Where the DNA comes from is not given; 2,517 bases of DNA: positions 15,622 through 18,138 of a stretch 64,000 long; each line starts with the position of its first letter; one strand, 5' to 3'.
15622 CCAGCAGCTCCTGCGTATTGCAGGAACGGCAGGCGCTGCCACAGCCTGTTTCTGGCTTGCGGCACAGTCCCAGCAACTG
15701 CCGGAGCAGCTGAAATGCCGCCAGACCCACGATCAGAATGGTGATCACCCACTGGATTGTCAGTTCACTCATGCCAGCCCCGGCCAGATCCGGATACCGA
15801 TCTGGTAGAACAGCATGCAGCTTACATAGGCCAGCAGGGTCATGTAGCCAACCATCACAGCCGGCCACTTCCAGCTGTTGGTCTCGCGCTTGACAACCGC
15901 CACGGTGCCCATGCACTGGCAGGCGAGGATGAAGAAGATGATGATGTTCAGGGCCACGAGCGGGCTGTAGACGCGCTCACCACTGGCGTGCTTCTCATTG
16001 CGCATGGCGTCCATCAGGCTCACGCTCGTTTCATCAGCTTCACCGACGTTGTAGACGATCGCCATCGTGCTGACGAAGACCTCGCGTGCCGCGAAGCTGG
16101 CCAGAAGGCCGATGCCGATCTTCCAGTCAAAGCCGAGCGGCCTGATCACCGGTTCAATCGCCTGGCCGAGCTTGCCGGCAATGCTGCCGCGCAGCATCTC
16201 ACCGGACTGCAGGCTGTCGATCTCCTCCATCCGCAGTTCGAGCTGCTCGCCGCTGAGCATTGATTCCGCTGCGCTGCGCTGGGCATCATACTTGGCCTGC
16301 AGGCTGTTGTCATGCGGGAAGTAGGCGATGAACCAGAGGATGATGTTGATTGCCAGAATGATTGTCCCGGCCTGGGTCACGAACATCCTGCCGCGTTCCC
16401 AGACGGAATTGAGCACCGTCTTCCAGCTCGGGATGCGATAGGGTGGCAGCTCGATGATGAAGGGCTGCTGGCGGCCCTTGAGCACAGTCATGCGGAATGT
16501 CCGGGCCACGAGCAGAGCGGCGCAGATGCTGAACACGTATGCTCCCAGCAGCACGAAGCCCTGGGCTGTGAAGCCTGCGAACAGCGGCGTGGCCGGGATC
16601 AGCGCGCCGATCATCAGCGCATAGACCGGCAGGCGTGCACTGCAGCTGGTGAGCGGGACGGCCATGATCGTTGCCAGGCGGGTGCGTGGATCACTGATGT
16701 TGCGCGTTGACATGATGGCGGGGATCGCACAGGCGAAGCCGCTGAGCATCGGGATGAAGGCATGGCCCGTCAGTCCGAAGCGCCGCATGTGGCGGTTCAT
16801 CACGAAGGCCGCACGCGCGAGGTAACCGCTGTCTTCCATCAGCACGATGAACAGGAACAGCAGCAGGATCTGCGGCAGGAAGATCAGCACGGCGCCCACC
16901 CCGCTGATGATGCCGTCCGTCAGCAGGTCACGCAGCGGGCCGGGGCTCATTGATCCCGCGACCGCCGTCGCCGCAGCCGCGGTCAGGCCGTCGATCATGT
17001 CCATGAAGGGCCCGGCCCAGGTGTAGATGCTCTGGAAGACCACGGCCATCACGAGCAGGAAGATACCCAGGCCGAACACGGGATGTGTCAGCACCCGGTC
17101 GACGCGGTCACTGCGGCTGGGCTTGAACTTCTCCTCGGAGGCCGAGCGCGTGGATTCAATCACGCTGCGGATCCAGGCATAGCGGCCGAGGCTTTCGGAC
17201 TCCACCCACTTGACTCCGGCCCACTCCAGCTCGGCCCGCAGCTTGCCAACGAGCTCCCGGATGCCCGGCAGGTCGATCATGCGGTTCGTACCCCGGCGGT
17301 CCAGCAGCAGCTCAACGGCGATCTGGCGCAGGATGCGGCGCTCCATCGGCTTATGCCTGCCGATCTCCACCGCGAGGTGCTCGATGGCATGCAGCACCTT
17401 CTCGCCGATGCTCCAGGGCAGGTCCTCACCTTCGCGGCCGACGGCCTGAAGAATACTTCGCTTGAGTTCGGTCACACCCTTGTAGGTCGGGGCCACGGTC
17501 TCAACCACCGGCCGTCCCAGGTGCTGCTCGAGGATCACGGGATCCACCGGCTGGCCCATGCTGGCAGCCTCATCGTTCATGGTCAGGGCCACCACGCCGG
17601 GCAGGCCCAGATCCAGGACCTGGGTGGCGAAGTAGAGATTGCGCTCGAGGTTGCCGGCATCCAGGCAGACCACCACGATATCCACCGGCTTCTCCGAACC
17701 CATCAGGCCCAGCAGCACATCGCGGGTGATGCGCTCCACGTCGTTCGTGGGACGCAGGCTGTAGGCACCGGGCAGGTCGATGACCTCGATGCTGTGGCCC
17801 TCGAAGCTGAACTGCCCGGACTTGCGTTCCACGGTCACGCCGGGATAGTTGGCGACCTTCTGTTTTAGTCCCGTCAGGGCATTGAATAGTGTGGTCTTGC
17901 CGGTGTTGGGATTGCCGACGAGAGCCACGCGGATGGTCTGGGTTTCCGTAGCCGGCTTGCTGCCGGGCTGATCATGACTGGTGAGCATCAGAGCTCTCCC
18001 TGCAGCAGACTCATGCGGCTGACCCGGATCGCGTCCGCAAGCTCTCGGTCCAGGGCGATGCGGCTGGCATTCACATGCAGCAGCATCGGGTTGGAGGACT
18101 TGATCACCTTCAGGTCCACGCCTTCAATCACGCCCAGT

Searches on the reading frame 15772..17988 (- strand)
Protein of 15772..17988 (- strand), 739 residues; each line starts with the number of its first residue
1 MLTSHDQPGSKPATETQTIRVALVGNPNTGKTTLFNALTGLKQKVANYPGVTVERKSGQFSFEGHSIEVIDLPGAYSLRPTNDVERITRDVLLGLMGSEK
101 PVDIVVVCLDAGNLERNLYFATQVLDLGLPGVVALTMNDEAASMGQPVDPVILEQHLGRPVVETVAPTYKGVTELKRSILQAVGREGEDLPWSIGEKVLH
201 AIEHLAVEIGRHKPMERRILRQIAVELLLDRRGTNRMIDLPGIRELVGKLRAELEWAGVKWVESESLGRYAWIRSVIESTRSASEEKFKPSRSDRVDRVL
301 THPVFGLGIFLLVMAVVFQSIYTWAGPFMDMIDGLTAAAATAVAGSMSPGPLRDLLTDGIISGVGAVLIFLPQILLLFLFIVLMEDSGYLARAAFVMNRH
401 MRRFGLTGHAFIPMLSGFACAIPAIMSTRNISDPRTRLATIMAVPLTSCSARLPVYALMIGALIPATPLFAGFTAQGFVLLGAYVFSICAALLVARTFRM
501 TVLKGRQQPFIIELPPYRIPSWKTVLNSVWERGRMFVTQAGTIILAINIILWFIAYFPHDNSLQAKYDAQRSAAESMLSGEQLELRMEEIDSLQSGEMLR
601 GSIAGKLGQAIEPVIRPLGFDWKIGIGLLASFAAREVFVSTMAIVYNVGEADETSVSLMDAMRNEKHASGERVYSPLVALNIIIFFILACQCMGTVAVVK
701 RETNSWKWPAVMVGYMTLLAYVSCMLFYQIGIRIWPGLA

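Call 49: search_protein_families(library=pfam, proteins=[window:15772-17988:-], max_evalue=0.01)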
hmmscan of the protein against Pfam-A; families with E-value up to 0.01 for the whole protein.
window:15772-17988:- (739 aa): 6 families
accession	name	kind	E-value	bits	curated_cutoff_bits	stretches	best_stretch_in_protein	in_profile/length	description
PF02421.24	FeoB_N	-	2e-53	180.5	27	1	20-179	2-156/156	Ferrous iron transport protein B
PF07670.19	Gate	-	1.4e-35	122.3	29.6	2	368-462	2-103/104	Nucleoside recognition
PF01926.29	MMR_HSR1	-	2.3e-19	70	21.9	1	20-116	1-91/113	50S ribosome-binding GTPase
PF07664.17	FeoB_C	-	4.8e-19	68.3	26.6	1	481-532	2-54/54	Ferrous iron transport protein B C terminus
PF09439.16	SRPRB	-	6.2e-06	26.1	25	1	20-80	5-61/178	Signal recognition particle receptor beta subunit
PF04548.22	AIG1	-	3.9e-05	23.5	27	1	20-116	2-98/212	AIG1 family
